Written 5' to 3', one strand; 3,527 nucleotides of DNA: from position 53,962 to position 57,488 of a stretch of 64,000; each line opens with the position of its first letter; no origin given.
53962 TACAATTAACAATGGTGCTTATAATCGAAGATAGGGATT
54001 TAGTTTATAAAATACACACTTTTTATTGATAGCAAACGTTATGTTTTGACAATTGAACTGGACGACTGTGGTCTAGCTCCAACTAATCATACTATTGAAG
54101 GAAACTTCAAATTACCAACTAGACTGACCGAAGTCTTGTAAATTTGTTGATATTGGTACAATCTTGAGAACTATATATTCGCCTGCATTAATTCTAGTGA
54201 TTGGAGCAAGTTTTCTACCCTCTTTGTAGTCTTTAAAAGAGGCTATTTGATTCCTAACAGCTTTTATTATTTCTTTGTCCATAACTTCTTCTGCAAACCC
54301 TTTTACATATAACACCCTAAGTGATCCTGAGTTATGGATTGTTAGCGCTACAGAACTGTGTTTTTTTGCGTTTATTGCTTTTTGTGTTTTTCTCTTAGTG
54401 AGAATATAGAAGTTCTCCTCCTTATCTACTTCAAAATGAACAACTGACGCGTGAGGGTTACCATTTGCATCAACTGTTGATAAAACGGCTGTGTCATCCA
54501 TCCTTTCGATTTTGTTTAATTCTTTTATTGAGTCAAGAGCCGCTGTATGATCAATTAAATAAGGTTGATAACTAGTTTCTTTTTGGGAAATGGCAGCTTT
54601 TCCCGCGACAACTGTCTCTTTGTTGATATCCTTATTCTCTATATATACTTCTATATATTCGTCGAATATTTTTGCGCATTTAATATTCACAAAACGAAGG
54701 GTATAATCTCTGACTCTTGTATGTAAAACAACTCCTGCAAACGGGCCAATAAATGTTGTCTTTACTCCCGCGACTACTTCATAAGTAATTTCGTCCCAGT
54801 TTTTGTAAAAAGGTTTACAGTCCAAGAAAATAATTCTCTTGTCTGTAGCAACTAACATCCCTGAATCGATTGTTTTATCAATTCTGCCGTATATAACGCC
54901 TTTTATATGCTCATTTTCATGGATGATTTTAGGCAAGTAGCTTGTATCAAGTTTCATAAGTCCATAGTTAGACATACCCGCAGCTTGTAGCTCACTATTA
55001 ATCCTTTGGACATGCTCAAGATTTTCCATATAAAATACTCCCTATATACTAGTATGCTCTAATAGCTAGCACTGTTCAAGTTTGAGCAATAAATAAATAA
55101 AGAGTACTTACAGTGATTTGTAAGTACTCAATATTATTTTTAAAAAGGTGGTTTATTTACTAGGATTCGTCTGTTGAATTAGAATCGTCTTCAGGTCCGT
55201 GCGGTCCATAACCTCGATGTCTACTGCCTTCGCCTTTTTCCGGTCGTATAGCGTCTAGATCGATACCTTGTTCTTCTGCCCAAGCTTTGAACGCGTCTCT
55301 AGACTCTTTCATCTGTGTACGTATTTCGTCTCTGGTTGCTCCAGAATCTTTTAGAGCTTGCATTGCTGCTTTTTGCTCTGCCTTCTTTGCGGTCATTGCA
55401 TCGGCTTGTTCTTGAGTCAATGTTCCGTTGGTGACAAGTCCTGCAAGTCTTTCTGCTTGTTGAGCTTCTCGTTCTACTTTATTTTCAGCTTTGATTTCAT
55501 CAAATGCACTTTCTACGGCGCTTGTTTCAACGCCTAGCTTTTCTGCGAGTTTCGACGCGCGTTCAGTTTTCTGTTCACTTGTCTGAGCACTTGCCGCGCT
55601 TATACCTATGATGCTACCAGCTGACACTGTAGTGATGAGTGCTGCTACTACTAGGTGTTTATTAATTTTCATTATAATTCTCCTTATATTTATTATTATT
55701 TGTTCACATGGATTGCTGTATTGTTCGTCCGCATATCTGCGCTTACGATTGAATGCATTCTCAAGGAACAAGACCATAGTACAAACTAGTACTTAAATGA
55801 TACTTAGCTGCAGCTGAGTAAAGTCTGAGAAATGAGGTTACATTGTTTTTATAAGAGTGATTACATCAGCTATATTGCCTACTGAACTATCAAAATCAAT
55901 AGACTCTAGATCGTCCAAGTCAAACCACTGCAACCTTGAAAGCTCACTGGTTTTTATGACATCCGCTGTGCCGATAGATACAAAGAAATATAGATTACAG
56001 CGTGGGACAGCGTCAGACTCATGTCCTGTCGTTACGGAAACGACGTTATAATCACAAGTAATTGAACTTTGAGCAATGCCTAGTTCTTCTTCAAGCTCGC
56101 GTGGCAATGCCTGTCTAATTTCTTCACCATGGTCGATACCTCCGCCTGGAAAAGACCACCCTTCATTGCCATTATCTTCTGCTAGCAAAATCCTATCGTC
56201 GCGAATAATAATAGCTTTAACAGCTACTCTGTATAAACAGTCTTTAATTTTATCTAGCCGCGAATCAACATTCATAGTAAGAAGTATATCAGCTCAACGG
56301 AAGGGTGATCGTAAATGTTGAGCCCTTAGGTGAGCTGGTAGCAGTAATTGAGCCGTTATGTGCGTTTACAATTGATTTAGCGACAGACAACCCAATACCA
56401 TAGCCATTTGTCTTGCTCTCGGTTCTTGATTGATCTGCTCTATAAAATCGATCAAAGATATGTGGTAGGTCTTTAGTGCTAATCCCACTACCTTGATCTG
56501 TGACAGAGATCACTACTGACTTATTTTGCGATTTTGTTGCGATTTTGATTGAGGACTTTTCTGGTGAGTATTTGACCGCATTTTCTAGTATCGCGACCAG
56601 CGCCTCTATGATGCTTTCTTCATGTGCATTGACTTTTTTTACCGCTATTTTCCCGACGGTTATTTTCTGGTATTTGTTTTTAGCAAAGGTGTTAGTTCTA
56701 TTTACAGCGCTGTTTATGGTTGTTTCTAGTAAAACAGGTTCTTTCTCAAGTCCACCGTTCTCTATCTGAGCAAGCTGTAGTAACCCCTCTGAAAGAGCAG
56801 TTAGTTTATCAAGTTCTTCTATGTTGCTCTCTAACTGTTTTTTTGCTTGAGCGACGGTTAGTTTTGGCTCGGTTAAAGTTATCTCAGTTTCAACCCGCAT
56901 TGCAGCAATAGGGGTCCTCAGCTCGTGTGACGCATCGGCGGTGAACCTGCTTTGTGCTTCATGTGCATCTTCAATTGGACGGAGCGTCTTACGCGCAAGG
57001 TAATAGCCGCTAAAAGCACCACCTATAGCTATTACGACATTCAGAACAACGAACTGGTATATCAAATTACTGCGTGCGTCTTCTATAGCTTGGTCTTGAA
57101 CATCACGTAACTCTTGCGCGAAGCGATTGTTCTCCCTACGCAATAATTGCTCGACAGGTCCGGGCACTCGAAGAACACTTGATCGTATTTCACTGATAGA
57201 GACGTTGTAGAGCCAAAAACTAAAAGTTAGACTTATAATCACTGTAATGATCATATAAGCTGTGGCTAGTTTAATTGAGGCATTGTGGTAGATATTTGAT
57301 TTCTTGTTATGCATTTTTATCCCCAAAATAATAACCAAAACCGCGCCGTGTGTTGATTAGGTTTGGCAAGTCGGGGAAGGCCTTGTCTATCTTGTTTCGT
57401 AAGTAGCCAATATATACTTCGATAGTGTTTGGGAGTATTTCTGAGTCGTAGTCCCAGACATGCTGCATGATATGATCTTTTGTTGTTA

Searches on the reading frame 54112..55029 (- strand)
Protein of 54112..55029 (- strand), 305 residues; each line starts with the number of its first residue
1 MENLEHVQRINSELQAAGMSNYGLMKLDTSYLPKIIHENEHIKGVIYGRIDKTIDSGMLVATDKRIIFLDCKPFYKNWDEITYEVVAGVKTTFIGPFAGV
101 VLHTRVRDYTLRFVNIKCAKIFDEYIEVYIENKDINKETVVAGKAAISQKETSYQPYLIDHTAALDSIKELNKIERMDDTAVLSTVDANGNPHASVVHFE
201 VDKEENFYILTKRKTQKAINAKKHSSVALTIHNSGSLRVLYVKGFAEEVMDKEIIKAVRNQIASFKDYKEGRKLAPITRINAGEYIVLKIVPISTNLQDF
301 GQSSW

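Call 87: search_protein_families(library=pfam, proteins=[window:54112-55029:-], max_evalue=0.00001)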
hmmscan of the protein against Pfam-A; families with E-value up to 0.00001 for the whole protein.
window:54112-55029:- (305 aa): 3 families
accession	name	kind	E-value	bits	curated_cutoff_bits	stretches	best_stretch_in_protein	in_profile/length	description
PF01243.27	PNPOx_N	-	9.3e-11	42.6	28.1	1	170-259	4-90/120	Pyridoxamine 5'-phosphate oxidase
PF14470.12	bPH_3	-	4e-07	30.9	23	1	37-92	2-59/95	Bacterial PH domain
PF16242.11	Pyrid_ox_like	-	3.3e-06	27.1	28.8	1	168-264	3-100/149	Pyridoxamine 5'-phosphate oxidase like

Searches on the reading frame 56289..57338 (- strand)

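Call 87: search_protein_families(library=pfam, proteins=[window:56289-57338:-], max_evalue=0.00001)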
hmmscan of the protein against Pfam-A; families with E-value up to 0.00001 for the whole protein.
window:56289-57338:- (349 aa): 3 families
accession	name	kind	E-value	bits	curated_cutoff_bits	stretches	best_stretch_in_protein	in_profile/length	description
PF02518.31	HATPase_c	-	6.5e-26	91.4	26.4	1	240-348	3-109/111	Histidine kinase-, DNA gyrase B-, and HSP90-like ATPase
PF00512.31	HisKA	-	1.9e-12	47.5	26.9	1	128-195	1-66/66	His Kinase A (phospho-acceptor) domain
PF13589.12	HATPase_c_3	-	2.3e-06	28.1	25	1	245-338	5-97/137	Histidine kinase-, DNA gyrase B-, and HSP90-like ATPase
